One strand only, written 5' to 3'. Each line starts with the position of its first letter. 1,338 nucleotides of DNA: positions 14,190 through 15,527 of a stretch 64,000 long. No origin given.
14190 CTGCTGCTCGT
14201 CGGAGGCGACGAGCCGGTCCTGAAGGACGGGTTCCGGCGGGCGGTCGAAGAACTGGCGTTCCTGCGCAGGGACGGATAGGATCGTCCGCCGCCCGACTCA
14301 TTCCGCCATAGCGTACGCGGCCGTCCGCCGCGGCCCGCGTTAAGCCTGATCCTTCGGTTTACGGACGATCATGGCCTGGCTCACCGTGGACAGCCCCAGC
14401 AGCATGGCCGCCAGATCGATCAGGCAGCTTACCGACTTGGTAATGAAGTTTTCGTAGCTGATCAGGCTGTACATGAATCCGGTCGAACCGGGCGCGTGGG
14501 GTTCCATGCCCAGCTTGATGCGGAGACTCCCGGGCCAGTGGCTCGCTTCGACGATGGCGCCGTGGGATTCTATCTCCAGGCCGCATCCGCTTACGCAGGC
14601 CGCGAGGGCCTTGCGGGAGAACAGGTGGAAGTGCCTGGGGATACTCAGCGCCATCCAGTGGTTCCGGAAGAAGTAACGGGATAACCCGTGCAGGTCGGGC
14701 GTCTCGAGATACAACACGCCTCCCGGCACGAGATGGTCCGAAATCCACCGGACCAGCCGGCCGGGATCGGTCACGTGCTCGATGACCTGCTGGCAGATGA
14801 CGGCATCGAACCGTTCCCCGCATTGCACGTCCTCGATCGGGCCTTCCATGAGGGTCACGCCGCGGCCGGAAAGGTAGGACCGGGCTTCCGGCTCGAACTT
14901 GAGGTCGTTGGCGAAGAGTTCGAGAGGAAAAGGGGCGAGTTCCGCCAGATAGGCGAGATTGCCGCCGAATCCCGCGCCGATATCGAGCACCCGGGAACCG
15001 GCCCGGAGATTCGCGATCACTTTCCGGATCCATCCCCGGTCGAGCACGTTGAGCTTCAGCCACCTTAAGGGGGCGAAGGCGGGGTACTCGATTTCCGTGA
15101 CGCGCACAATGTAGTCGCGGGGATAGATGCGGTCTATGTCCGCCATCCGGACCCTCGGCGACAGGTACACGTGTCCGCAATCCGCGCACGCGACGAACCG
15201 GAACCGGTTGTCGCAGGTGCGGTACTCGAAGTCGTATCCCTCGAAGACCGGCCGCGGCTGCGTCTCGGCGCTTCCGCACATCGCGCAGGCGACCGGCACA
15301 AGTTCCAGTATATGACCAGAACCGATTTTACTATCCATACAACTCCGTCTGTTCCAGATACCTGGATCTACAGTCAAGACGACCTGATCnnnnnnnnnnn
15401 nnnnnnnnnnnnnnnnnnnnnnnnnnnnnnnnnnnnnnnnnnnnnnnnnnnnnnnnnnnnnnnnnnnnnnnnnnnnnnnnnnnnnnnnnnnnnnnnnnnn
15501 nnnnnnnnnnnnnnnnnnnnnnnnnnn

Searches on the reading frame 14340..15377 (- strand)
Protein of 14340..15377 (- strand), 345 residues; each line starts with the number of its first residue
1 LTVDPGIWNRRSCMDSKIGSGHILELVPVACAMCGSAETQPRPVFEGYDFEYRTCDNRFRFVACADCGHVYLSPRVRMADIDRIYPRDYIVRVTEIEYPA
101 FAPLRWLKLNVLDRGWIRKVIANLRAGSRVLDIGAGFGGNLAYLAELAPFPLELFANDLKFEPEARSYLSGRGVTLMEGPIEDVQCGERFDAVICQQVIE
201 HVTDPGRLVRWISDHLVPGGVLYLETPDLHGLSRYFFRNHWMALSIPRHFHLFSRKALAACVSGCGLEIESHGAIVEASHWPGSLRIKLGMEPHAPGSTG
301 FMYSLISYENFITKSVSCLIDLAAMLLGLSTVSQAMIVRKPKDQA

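Call 64: search_protein_families(library=pfam, proteins=[window:14340-15377:-], max_evalue=0.001)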
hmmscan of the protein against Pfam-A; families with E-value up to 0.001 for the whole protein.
window:14340-15377:- (345 aa): 6 families
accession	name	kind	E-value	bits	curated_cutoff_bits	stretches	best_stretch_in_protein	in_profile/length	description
PF13489.12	Methyltransf_23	-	7.7e-20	71.7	27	1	119-271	15-163/164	Methyltransferase domain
PF08241.18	Methyltransf_11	-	1.7e-11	45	21.2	1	131-224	1-95/95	Methyltransferase domain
PF13649.12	Methyltransf_25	-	1.2e-08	35.9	27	1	130-220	1-97/97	Methyltransferase domain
PF08242.18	Methyltransf_12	-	8.9e-08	33.2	30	1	131-222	1-98/98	Methyltransferase domain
PF13847.12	Methyltransf_31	-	2.4e-06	27.7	27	1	125-228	2-113/145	Methyltransferase domain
PF07021.18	MetW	-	0.00049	20.2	21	1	119-209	6-95/193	Methionine biosynthesis protein MetW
